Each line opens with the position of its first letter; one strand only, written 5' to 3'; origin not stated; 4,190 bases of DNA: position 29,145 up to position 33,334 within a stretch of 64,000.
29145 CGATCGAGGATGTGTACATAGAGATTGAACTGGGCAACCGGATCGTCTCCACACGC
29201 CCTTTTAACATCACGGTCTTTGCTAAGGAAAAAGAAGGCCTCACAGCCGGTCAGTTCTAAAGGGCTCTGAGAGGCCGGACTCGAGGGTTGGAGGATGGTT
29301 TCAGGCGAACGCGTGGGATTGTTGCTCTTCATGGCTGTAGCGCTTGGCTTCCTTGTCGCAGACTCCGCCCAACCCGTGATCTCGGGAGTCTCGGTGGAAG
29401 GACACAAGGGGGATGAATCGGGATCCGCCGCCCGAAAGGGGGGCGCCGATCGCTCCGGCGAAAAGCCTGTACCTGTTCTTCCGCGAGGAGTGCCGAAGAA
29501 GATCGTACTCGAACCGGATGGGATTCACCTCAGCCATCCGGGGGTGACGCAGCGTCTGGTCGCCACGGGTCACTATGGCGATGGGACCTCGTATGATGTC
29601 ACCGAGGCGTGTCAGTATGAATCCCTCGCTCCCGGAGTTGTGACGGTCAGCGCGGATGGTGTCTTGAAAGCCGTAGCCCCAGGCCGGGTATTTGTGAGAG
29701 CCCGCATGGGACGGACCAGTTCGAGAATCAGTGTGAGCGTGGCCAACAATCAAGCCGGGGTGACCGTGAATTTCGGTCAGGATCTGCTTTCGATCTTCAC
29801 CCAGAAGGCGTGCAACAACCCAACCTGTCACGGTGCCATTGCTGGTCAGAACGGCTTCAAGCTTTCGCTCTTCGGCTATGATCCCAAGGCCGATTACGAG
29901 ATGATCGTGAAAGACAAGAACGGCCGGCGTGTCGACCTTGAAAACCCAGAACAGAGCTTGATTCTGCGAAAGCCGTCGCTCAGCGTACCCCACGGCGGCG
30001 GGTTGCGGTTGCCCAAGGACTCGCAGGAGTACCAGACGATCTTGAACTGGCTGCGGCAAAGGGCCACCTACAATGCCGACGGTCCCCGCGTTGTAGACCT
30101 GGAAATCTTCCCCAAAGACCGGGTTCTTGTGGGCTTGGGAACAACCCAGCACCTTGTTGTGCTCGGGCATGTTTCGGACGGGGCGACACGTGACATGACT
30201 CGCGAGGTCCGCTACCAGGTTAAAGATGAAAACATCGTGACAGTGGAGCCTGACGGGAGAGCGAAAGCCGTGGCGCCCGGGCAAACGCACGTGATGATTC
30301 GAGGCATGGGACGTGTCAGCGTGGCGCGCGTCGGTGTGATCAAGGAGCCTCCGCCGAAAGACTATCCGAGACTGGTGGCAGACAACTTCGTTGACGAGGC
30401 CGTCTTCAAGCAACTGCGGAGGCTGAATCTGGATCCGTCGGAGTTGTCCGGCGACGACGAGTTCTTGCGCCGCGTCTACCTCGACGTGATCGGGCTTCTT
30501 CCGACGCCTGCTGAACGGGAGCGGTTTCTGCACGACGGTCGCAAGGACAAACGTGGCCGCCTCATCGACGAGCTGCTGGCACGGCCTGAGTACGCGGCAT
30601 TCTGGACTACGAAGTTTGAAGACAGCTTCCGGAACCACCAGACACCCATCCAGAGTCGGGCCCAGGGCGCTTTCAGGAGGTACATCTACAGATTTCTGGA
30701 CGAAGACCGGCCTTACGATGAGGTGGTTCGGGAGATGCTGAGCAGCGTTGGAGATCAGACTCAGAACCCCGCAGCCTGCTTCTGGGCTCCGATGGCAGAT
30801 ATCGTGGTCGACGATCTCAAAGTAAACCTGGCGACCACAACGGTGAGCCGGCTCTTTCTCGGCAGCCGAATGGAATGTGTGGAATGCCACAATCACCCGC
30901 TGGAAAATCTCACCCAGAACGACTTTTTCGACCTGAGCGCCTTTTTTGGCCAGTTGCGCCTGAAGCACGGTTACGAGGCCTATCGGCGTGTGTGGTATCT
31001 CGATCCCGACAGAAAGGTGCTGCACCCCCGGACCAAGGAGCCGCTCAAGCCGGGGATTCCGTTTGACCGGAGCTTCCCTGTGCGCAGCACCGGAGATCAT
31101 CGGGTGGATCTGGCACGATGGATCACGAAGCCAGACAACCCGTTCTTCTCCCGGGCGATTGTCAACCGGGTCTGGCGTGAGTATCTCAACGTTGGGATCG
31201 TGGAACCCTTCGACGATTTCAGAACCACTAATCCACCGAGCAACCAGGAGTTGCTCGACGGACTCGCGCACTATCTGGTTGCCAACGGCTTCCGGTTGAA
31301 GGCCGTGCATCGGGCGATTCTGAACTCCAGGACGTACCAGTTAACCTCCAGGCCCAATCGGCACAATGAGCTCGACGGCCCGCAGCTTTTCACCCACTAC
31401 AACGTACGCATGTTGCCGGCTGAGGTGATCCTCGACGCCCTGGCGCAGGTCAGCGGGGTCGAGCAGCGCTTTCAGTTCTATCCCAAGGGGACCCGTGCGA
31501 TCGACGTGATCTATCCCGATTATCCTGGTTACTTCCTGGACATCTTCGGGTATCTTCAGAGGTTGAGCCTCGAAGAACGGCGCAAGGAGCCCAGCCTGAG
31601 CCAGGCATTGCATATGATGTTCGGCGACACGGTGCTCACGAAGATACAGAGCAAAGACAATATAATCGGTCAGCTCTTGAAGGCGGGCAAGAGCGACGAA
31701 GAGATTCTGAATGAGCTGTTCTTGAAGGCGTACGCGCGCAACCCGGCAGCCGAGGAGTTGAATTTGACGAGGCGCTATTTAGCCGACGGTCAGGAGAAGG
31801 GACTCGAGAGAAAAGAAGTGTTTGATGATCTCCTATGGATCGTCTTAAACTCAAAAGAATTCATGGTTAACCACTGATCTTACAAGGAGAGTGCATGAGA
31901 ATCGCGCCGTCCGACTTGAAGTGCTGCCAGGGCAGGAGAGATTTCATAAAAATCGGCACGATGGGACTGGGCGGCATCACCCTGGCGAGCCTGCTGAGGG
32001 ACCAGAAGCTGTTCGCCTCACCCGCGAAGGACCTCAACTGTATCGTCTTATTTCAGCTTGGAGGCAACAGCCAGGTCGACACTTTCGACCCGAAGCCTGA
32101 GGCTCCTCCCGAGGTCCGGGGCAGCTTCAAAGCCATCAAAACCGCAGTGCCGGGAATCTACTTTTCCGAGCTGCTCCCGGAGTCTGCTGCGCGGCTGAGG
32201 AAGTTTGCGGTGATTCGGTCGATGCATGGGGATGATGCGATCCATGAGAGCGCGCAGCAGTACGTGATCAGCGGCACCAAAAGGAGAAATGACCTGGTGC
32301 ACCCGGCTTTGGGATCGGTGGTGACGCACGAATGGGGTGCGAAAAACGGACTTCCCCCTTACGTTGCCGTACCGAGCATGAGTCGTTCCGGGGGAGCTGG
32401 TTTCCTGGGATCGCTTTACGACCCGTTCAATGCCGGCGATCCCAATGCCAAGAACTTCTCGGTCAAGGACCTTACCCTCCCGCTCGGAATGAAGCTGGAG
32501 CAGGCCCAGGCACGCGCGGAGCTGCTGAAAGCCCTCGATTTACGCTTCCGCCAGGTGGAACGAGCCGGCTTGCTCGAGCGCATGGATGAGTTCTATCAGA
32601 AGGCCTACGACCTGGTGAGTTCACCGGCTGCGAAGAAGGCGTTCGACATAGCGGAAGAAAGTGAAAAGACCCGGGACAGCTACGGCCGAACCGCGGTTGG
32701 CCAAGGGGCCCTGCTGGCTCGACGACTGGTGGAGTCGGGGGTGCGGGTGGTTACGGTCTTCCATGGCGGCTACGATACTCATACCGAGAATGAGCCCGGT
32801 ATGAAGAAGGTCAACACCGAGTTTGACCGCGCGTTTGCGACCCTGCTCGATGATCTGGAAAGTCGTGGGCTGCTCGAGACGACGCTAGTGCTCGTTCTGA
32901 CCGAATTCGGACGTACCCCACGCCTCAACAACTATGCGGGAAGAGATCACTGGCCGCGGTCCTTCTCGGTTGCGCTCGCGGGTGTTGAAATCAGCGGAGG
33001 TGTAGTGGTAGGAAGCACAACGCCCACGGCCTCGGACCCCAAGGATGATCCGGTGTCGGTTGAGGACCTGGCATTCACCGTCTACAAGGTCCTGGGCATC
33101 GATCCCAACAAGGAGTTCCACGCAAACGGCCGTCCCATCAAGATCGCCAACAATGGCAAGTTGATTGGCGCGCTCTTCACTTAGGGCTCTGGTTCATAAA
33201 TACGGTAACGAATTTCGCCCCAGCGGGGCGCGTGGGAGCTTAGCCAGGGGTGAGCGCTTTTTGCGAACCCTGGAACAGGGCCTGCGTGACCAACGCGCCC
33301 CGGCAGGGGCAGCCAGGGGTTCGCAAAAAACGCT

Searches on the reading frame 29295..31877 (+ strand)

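Call 9: search_protein_families(library=pfam, proteins=[window:29295-31877:+], max_evalue=0.0001)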
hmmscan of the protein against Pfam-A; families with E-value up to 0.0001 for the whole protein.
window:29295-31877:+ (860 aa): 4 families
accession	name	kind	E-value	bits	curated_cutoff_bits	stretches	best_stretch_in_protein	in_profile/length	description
PF07583.16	PSCyt2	-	3.4e-44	151.8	29.8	1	366-554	2-207/209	Protein of unknown function (DUF1549)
PF07587.16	PSD1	-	5.3e-43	147.6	28.5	1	603-828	2-243/244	Protein of unknown function (DUF1553)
PF02368.24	Big_2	-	3.9e-11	43.2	22.8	0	276-333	11-64/79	Bacterial Ig-like domain (group 2)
PF22359.2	Big-like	-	6.2e-08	33.2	27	1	108-151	5-48/48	Bacterial Ig-like domain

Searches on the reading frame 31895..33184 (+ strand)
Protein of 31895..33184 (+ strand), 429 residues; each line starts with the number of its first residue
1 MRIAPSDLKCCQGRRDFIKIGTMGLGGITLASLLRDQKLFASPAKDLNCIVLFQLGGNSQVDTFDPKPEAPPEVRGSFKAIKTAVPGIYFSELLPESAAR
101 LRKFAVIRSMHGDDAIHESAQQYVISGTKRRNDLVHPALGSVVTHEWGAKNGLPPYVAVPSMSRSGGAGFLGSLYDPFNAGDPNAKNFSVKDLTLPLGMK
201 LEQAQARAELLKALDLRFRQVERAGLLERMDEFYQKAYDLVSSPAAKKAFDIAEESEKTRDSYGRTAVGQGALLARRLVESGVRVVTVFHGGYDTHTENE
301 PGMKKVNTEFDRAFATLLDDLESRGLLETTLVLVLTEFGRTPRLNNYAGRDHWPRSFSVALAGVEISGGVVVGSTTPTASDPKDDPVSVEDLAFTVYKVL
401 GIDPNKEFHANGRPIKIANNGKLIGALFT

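Call 9: search_protein_families(library=pfam, proteins=[window:31895-33184:+], max_evalue=0.0001)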
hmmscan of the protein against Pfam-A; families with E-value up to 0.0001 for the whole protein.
window:31895-33184:+ (429 aa): 1 family
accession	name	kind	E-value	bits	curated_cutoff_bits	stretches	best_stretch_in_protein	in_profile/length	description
PF07394.17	DUF1501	-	1.1e-103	347.9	27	1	48-427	3-389/390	Protein of unknown function (DUF1501)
